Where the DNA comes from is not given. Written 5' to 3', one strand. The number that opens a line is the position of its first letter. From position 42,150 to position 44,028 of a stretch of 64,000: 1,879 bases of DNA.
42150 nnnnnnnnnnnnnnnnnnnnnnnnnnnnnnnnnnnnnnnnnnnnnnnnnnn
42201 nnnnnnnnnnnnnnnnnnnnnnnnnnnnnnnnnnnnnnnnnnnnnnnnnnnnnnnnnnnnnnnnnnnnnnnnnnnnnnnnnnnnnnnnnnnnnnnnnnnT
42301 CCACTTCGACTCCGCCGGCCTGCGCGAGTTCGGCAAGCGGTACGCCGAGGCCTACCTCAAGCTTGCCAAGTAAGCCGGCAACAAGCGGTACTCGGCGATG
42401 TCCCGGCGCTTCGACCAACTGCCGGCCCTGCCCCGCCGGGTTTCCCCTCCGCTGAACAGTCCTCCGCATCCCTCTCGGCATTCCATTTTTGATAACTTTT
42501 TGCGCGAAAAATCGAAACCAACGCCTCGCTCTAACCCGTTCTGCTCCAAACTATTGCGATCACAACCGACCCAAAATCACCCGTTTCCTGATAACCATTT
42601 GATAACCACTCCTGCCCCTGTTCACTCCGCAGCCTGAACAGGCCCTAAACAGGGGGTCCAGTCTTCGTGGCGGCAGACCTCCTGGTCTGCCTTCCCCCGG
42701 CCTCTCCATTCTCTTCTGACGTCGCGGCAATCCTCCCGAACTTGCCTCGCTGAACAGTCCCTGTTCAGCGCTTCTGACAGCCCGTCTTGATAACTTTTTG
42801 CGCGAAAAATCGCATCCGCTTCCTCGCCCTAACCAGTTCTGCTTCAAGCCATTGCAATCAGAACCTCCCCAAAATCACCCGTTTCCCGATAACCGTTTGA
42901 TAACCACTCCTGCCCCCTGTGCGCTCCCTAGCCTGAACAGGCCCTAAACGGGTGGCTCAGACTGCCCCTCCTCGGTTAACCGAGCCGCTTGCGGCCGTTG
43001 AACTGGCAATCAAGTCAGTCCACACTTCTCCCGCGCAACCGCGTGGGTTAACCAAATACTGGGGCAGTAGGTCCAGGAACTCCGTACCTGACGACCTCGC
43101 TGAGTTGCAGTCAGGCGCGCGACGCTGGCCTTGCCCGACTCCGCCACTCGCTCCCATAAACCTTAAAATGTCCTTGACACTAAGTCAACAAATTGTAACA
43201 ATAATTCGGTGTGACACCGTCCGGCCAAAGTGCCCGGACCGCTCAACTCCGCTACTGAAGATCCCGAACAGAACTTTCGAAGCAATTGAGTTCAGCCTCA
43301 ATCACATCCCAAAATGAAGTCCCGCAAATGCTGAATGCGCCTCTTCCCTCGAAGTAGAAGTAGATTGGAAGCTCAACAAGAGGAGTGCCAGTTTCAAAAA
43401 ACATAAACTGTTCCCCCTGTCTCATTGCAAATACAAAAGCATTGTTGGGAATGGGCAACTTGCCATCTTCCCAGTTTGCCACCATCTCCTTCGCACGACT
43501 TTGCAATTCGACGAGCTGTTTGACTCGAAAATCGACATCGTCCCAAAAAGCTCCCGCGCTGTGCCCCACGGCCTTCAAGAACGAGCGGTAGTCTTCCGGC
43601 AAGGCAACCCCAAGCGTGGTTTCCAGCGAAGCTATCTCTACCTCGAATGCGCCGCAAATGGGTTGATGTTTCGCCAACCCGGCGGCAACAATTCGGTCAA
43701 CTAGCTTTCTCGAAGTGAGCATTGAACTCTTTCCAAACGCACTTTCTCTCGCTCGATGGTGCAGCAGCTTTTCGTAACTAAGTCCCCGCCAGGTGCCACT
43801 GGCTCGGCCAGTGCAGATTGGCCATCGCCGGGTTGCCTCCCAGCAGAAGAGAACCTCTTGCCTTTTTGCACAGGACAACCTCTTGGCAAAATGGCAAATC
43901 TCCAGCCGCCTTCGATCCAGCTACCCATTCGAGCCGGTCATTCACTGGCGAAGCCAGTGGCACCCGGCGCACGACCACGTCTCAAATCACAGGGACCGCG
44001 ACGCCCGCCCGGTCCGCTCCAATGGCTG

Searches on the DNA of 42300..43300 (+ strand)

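Call 36: search_rna_families(source=window, start=42300, end=43300, threshold=evalue, max_evalue=5)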
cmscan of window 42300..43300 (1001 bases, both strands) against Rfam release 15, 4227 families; matches with E-value up to 5: 0.
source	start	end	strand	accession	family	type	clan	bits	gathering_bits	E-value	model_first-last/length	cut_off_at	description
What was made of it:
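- On Any Rfam RNA family: Between 42.3 and 43.3 kb nothing reaches E <= 5 (call 36).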

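Call 79: search_dna_similar(query=window:42440-43000:+, collection=plasmids, mode=distant, max_rows=8, max_evalue=0.01)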
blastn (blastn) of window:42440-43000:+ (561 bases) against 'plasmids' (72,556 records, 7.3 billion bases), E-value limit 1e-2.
No match.

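Call 80: search_dna_similar(query=window:42440-43000:+, collection=phages, mode=distant, max_rows=8, max_evalue=0.01)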
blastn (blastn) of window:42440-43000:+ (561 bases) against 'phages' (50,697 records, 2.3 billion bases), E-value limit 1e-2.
No match.

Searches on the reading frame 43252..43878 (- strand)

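Call 14: search_protein_families(library=pfam, proteins=[window:43252-43878:-], max_evalue=0.01)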
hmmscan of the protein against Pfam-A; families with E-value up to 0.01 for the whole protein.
window:43252-43878:- (208 aa): 3 families
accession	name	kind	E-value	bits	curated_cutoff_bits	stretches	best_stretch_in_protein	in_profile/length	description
PF14568.11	SUKH_6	-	5.8e-09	37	27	1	81-189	3-115/119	SMI1-KNR4 cell-wall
PF09346.15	SMI1_KNR4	-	8.4e-09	36.5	25.4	1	79-193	4-123/125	SMI1 / KNR4 family (SUKH-1)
PF14567.11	SUKH_5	-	2.1e-05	24.8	27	1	73-194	18-138/142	SMI1-KNR4 cell-wall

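Call 81: search_protein_families(library=ncbifam, proteins=[window:43252-43878:-], max_evalue=0.01)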
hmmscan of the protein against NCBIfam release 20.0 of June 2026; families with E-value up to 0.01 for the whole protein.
window:43252-43878:- (208 aa): 0 families
